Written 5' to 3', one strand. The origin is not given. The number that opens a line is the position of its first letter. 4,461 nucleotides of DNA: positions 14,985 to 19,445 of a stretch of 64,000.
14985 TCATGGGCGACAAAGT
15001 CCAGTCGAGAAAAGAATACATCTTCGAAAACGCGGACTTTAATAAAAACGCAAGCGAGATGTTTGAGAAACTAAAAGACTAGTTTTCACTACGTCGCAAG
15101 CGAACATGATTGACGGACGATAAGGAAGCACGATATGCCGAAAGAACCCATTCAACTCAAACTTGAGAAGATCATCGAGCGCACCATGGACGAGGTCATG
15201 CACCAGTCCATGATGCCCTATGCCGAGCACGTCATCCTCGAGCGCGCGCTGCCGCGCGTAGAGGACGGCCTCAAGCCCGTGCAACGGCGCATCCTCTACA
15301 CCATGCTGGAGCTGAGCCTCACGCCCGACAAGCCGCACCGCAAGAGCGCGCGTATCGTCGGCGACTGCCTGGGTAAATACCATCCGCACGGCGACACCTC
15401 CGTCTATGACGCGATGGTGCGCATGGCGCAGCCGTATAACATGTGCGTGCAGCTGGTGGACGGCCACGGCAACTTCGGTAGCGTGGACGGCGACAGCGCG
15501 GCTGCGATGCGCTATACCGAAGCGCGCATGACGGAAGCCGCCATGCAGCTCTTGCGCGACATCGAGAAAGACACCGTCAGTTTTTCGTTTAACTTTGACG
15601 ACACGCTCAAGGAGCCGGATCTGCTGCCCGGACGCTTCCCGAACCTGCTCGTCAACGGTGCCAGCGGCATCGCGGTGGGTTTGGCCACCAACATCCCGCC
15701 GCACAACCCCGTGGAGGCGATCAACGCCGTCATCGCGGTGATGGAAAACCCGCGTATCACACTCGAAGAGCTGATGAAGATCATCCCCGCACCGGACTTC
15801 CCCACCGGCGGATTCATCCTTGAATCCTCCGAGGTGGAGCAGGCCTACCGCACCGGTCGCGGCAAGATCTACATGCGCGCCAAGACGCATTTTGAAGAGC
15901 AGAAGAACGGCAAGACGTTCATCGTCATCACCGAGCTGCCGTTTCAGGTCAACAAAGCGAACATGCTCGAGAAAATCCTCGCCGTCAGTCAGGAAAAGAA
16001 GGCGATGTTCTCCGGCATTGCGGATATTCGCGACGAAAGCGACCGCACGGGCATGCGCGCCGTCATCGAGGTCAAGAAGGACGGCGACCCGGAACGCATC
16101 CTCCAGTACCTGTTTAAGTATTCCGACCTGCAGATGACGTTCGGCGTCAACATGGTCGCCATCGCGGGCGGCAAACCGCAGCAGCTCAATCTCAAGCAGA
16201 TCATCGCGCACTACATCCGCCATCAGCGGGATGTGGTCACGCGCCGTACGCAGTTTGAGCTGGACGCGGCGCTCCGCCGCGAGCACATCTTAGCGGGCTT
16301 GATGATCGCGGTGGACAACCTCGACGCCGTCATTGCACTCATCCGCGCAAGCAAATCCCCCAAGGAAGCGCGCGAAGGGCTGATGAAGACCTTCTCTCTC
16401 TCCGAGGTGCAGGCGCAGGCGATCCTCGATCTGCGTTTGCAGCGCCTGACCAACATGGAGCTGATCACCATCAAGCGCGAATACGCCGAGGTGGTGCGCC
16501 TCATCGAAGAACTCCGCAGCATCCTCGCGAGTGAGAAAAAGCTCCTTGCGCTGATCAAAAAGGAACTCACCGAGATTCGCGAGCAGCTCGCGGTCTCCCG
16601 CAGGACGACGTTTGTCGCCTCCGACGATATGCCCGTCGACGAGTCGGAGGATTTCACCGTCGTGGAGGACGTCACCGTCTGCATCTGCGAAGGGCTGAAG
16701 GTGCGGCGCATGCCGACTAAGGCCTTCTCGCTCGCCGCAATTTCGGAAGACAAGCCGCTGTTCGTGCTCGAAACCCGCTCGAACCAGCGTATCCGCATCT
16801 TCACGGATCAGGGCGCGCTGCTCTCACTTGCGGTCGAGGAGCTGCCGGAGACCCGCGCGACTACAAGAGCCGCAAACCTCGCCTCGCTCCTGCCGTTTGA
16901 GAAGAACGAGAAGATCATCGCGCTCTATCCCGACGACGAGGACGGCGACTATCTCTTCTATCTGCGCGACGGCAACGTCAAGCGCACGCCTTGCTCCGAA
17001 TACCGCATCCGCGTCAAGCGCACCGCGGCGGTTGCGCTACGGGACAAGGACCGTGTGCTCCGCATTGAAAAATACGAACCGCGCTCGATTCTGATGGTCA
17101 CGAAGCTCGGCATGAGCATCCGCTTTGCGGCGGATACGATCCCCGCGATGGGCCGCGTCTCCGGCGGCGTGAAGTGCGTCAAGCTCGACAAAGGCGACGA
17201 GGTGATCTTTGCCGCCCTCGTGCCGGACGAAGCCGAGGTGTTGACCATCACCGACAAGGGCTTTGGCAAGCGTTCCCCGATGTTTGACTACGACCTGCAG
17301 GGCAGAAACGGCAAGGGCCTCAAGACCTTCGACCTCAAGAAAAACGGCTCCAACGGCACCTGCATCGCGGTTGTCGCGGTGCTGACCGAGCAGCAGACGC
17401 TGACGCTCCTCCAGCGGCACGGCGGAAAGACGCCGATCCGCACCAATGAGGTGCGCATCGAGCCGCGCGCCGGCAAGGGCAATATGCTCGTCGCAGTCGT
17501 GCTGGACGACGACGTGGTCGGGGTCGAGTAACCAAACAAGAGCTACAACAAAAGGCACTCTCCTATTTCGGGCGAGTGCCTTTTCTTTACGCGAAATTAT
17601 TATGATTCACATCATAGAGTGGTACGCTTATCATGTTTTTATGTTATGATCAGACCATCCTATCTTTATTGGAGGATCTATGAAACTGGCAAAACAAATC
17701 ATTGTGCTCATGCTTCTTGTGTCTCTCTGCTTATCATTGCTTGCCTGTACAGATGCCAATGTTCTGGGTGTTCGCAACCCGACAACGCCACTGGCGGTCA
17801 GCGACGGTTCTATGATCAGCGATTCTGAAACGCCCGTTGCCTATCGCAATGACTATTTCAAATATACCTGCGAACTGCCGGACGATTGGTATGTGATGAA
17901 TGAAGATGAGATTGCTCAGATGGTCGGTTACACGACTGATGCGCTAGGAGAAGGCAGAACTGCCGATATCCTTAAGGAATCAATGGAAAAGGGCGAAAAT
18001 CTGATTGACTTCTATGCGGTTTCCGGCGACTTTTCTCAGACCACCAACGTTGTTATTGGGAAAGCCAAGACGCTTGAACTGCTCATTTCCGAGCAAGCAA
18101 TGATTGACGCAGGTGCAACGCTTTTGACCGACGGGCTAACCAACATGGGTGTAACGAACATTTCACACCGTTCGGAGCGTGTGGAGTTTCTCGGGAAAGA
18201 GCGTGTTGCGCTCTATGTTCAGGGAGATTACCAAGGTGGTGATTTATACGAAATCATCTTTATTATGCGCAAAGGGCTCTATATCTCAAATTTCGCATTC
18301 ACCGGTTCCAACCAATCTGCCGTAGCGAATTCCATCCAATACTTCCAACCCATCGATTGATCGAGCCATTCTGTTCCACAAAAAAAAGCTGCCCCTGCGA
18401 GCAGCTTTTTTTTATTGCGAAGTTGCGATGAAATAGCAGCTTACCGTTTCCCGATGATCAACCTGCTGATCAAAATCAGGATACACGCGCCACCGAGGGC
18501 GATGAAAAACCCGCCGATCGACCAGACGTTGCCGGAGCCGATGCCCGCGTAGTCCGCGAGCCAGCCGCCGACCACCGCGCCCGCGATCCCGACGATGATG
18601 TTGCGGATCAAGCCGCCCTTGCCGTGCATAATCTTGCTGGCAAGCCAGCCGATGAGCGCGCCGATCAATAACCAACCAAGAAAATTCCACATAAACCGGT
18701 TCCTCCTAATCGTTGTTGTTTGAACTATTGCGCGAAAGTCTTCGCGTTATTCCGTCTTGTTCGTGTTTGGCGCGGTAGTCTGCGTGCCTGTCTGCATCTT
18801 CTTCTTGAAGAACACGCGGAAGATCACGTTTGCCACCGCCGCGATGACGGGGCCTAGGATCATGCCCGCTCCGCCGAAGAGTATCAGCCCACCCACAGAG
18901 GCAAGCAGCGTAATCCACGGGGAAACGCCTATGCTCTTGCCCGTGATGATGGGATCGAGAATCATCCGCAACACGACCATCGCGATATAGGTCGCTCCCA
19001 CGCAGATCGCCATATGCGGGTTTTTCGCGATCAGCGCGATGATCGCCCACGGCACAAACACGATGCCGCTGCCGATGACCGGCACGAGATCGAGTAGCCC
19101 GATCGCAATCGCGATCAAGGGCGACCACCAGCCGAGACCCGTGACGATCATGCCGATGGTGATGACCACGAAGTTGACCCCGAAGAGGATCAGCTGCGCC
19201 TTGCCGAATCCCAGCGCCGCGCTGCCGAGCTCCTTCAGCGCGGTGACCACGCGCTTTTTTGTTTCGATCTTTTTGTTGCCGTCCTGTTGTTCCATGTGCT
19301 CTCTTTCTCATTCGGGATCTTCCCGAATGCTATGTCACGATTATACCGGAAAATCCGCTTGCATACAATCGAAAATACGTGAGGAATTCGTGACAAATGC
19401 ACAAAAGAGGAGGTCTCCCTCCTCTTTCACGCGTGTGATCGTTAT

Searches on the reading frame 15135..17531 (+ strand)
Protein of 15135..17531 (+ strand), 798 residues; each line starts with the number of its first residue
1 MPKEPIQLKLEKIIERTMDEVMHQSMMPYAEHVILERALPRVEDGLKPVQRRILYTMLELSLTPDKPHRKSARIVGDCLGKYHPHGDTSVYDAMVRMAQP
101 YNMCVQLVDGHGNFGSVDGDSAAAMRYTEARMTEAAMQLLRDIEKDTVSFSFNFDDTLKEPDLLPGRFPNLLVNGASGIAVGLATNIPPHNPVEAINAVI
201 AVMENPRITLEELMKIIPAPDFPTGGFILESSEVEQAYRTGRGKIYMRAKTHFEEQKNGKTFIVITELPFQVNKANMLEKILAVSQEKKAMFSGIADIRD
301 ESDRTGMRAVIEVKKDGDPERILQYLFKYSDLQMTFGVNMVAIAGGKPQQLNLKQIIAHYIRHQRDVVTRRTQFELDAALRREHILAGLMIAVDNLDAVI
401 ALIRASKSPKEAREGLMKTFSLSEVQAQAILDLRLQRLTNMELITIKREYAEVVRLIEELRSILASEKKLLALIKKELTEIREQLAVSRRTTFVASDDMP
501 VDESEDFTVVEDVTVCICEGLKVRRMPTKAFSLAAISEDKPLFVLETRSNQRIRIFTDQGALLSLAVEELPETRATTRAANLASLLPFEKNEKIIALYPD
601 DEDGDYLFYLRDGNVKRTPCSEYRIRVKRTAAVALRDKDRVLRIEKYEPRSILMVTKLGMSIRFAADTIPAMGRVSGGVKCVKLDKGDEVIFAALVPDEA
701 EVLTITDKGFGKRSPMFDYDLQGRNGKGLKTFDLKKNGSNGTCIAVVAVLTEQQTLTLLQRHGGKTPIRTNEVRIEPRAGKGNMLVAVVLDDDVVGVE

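Call 8: search_protein_families(library=pfam, proteins=[window:15135-17531:+], max_evalue=0.001)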
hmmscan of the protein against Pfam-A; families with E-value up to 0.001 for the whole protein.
window:15135-17531:+ (798 aa): 2 families
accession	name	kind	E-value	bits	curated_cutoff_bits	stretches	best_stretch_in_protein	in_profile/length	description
PF00521.26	DNA_topoisoIV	-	1.3e-156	522.3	31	1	37-478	1-431/432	DNA gyrase/topoisomerase IV, subunit A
PF03989.18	DNA_gyraseA_C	-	7.5e-29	99.4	27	2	651-696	2-47/48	DNA gyrase C-terminal domain, beta-propeller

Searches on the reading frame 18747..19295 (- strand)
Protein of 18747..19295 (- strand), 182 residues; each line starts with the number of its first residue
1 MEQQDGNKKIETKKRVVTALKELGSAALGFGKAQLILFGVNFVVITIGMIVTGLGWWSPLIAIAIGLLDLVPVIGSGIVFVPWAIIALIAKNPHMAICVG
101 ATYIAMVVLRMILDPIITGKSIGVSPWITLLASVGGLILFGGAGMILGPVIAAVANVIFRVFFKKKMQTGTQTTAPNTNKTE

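Call 27: search_protein_families(library=pfam, proteins=[window:18747-19295:-], max_evalue=0.0001)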
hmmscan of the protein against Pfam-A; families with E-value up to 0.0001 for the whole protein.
window:18747-19295:- (182 aa): 1 family
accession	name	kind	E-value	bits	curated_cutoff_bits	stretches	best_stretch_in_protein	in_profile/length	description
PF01594.21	AI-2E_transport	-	2.1e-21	76.9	34.3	1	11-161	175-325/327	AI-2E family transporter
